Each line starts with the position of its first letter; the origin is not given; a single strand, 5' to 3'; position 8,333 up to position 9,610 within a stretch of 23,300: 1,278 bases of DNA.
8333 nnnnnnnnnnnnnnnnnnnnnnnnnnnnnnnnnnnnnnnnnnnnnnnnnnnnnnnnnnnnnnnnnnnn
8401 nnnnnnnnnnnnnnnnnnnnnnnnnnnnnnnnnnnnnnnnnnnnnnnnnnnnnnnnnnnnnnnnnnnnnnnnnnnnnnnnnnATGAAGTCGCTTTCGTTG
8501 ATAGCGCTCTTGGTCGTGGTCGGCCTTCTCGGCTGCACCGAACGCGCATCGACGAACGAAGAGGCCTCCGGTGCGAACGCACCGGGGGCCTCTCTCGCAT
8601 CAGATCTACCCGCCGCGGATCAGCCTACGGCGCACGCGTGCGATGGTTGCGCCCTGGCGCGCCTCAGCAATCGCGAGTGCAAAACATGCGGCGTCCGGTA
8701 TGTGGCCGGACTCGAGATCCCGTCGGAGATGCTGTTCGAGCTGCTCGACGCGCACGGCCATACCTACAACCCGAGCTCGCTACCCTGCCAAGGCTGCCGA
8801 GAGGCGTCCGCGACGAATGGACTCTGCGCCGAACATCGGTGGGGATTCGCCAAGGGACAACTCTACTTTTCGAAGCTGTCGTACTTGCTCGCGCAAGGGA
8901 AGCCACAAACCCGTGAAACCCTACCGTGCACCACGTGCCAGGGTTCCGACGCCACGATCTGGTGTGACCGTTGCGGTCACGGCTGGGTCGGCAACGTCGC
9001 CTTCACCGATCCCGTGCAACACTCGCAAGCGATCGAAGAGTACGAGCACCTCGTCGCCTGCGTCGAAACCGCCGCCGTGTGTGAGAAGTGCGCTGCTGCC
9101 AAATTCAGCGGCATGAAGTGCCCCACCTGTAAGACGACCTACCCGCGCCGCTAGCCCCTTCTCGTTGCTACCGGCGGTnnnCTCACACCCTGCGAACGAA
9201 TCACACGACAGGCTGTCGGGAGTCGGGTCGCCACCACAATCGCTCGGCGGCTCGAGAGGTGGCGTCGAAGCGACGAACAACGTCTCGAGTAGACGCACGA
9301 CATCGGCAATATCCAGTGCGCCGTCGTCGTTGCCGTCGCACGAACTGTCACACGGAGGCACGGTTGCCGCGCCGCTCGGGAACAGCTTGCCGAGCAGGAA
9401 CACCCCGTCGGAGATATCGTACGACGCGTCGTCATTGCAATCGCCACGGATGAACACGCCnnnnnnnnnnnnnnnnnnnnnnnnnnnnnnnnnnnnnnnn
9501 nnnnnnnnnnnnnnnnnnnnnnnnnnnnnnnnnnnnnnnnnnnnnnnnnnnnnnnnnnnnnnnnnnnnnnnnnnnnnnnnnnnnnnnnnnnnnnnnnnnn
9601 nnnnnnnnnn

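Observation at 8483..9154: Lipoprotein built from four tandem CxxC-pair repeats, translationally coupled to the LTD-dockerin gene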

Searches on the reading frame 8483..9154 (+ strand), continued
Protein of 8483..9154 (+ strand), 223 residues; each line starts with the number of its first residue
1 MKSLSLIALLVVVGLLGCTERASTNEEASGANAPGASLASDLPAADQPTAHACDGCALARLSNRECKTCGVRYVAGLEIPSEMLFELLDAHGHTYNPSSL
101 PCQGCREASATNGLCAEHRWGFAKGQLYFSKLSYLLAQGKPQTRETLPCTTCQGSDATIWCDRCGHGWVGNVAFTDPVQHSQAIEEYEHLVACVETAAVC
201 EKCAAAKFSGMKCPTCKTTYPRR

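Call 54: search_protein_families(library=pfam, proteins=[P0053, P0028, P0034, P0045, P0098, P0074, P0090, P0126, P0054, P0029], max_evalue=0.01)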
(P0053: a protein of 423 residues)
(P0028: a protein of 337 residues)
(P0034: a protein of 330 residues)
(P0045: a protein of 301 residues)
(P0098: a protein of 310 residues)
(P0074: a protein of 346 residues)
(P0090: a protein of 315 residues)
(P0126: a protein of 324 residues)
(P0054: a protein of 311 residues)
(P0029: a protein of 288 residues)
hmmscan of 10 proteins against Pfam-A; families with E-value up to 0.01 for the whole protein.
P0053 (423 aa): 3 families
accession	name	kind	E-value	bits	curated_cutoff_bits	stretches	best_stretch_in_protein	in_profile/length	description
PF00837.23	T4_deiodinase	-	1.9e-17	63.8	27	1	35-177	74-213/237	Iodothyronine deiodinase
PF00578.27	AhpC-TSA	-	1e-06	29.2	26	1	36-164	1-101/124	AhpC/TSA family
PF08534.16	Redoxin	-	0.00035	20.8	26.6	1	36-94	2-64/148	Redoxin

P0028 (337 aa): 0 families

P0034 (330 aa): 0 families

P0045 (301 aa): 1 family
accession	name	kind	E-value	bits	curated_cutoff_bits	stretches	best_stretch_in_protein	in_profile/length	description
PF07191.17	Zn_ribbon_6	-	0.00076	19.9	25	0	212-235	13-36/67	Double zinc ribbon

P0098 (310 aa): 0 families

P0074 (346 aa): 0 families

P0090 (315 aa): 1 family
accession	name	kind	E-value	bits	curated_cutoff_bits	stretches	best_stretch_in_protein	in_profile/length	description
PF07191.17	Zn_ribbon_6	-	5.4e-05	23.6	25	0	62-86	13-37/67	Double zinc ribbon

P0126 (324 aa): 0 families

P0054 (311 aa): 0 families

P0029 (288 aa): 0 families
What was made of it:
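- One relative is fused to a thioredoxin-fold domain (call 54).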

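Call 65: search_protein_families(library=pfam, alignment_id=A6, max_evalue=0.00001)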
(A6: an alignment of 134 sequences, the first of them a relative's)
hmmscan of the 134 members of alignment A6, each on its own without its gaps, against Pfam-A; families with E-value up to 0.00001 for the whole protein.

A. member 1, L003:4381-4902:- (174 aa): 0 families

B. families by the number of members that match (of 134 scanned): 157 families (the first 25 are shown)
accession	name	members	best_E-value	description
PF04227.17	Indigoidine_A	3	6.6e-94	Indigoidine synthase A like protein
PF00006.31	ATP-synt_ab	3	1.1e-18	ATP synthase alpha/beta family, nucleotide-binding domain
PF13688.12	Reprolysin_5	3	9.9e-16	Metallo-peptidase family M12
PF13582.12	Reprolysin_3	3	1e-11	Metallo-peptidase family M12B Reprolysin-like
PF01421.25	Reprolysin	3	4.9e-06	Reprolysin (M12B) family zinc metalloprotease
PF00501.34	AMP-binding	2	8e-77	AMP-binding enzyme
PF07969.17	Amidohydro_3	2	2.1e-72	Amidohydrolase family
PF01380.27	SIS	2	3.3e-64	SIS domain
PF13795.12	HupE_UreJ_2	2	2.3e-49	HupE / UreJ protein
PF07228.17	SpoIIE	2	1.3e-43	Stage II sporulation protein E (SpoIIE)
PF01145.31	Band_7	2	5.4e-32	SPFH domain / Band 7 family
PF00072.30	Response_reg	2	1.4e-30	Response regulator receiver domain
PF00023.36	Ank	2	3.3e-29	Ankyrin repeat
PF12796.13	Ank_2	2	1.1e-27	Ankyrin repeats (3 copies)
PF13847.12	Methyltransf_31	2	2.1e-19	Methyltransferase domain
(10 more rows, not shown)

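Call 67: find_homologous_proteins(query=A2, max_evalue=0.00001)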
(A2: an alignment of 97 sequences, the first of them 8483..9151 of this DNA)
Query A2 (97 sequences) (223 aa, profile of the alignment): 6 proteins with E <= 0.00001 among 8000 candidates.
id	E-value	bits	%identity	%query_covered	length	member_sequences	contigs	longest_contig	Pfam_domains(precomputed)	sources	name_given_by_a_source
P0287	1.1e-63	232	41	82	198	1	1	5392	-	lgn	-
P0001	1.2e-61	226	100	100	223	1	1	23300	-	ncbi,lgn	-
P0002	7.3e-58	213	57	97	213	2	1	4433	-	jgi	-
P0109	2.9e-57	211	32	83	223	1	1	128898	-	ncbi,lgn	-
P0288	3.5e-54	201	31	74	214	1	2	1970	-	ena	-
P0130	4.9e-54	201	32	74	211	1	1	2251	-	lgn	-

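Call 80: search_protein_families(library=ncbifam, alignment_id=A2, max_evalue=0.01)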
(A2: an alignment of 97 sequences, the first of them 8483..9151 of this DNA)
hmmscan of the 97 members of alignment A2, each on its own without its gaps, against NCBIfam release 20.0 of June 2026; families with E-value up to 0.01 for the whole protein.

A. member 1, window:8483-9151:+ (223 aa): 0 families

B. families by the number of members that match (of 97 scanned): 8 families
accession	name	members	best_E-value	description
TIGR03826.1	YvyF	3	0.0009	TIGR03826 family flagellar region protein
TIGR04085.1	rSAM_more_4Fe4S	1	5.1e-05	SPASM domain-containing protein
TIGR00778.1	ahpD_dom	1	0.0022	alkylhydroperoxidase AhpD family core domain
NF047873.1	ZrgA_Zn_trans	1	0.0024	zinc uptake protein ZrgA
NF011817.0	PRK15289.1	1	0.004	chaperone-usher fimbrial major subunit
TIGR01031.1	rpmF_bact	1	0.0057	50S ribosomal protein L32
NF007454.0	PRK10019.1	1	0.0067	nickel/cobalt efflux transporter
NF038384.1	zinc_YnfU_fam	1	0.0082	YnfU family zinc-binding protein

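Call 84: search_dna_similar(query=window:8483-9151:+, collection=plasmids, mode=protein, max_evalue=0.001, max_rows=10)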
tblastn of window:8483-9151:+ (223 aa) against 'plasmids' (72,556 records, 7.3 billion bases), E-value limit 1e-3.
No match.
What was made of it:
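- Tried and rejected: A mobile-element or plasmid origin was checked: no plasmid match (call 84).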

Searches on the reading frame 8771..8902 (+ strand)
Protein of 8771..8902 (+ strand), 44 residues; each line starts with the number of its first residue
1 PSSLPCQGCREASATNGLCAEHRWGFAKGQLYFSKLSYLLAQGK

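Call 62: search_solved_structures(query=A5, max_evalue=10, show_alignments=3)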
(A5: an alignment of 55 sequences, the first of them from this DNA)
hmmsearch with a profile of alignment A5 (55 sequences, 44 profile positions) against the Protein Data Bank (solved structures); distinct sequences matched with E-value up to 10: 29.
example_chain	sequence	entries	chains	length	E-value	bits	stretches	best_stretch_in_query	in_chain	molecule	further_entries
5v3g_D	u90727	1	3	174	2.2e-08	36.7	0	18-28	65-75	PR domain zinc finger protein 9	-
5egb_A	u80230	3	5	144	1.1e-06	31.4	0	18-28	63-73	Histone-lysine N-methyltransferase PRDM9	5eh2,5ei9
7mc1_A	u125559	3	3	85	0.0012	21.6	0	18-34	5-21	Isoform 2 of Zinc finger and BTB domain-containing protein 17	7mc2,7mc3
5a9z_Ab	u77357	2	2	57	0.013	18.3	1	2-23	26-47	50S ribosomal protein L32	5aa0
4v68_B5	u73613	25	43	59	0.014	18.2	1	2-23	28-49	50S ribosomal protein L32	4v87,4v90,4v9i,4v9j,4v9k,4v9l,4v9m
10px_15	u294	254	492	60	0.014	18.2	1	2-23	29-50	50S ribosomal protein L32 | 50S ribosomal protein L33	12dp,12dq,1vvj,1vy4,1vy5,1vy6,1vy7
4v83_B2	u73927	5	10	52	0.018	17.8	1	4-23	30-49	50S ribosomal protein L32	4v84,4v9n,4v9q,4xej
1tle_A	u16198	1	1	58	0.023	17.5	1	5-35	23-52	LAMININ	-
4v7p_B2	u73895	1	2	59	0.023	17.5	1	5-23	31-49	50S ribosomal protein L32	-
4v4i_Y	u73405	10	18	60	0.024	17.5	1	5-23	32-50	50S ribosomal protein L32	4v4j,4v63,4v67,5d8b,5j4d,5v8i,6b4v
5njt_p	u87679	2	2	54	0.08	15.8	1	5-23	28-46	50S ribosomal protein L32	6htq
9fy1_0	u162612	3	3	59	0.094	15.5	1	5-23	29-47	Large ribosomal subunit protein bL32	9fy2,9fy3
3j3v_0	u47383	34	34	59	0.095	15.5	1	5-23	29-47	50S ribosomal protein L32 | 50S ribosomal protein bL32 | Large ribosomal subunit protein bL32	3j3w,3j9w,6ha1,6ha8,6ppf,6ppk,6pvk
6tg9_B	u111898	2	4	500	0.24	14.2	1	12-35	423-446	Formate dehydrogenase subunit beta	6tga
9wxb_C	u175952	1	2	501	0.26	14.1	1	12-35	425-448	Formate dehydrogenase beta subunit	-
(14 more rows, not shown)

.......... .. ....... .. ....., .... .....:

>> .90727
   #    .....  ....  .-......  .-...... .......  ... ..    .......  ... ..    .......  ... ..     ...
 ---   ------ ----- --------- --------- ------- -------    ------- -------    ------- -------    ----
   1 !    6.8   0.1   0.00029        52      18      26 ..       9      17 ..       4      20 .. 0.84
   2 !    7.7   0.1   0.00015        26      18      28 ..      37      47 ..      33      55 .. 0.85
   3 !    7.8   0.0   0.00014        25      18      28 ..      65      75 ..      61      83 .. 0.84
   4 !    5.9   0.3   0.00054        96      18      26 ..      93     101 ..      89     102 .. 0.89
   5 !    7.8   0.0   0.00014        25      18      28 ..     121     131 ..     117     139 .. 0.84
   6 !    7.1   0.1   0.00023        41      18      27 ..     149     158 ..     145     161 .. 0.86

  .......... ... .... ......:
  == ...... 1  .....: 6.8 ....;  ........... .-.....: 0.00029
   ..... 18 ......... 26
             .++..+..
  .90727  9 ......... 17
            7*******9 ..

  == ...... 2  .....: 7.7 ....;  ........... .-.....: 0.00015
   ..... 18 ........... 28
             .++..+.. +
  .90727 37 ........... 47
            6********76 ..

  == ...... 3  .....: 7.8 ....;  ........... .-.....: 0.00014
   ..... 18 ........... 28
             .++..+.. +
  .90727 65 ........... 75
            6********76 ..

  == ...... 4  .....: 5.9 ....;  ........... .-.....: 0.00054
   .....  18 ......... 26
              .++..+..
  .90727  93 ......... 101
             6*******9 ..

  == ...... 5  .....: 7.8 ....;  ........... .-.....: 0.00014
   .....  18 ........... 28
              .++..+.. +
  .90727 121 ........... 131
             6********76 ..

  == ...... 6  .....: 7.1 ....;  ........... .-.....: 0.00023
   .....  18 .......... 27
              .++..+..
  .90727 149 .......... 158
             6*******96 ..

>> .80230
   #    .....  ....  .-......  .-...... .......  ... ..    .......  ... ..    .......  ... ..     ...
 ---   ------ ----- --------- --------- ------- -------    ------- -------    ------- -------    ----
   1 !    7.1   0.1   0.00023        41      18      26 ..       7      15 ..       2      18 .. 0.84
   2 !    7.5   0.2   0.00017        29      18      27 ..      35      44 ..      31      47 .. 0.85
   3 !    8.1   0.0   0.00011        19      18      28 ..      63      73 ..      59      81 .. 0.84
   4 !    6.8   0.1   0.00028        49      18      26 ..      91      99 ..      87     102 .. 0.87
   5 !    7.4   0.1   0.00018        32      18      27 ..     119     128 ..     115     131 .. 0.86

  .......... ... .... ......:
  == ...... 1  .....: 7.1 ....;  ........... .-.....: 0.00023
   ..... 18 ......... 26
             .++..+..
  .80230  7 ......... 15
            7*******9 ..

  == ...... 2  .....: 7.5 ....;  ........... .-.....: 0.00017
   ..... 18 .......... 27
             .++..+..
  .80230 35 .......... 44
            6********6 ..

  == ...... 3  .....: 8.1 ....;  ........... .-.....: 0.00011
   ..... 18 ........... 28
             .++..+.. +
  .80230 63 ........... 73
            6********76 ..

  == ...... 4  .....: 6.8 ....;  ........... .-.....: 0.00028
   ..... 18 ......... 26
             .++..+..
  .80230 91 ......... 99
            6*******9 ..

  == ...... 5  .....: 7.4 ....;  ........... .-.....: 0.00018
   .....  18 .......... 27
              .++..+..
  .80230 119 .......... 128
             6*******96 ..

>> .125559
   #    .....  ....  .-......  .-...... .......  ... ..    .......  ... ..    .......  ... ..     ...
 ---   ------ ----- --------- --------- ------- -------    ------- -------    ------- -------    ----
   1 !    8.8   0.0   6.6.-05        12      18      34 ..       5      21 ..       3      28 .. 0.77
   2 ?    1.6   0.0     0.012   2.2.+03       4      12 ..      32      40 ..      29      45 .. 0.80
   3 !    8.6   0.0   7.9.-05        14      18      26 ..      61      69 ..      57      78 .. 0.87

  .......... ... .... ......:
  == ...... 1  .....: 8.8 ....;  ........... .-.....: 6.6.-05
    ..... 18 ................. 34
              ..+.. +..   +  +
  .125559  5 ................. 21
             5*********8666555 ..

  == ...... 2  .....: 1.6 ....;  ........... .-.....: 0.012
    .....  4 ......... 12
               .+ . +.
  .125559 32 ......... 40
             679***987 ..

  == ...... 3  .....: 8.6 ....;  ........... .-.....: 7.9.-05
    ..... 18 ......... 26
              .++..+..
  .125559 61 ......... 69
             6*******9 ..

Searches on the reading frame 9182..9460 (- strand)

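Call 82: search_protein_families(library=pfam, proteins=[window:9182-9460:-], max_evalue=5)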
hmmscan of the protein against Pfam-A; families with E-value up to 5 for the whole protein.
window:9182-9460:- (93 aa): 1 family
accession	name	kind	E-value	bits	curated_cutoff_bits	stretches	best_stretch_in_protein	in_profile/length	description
PF13499.12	EF-hand_7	-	0.085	13.7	30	1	40-79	10-36/67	EF-hand domain pair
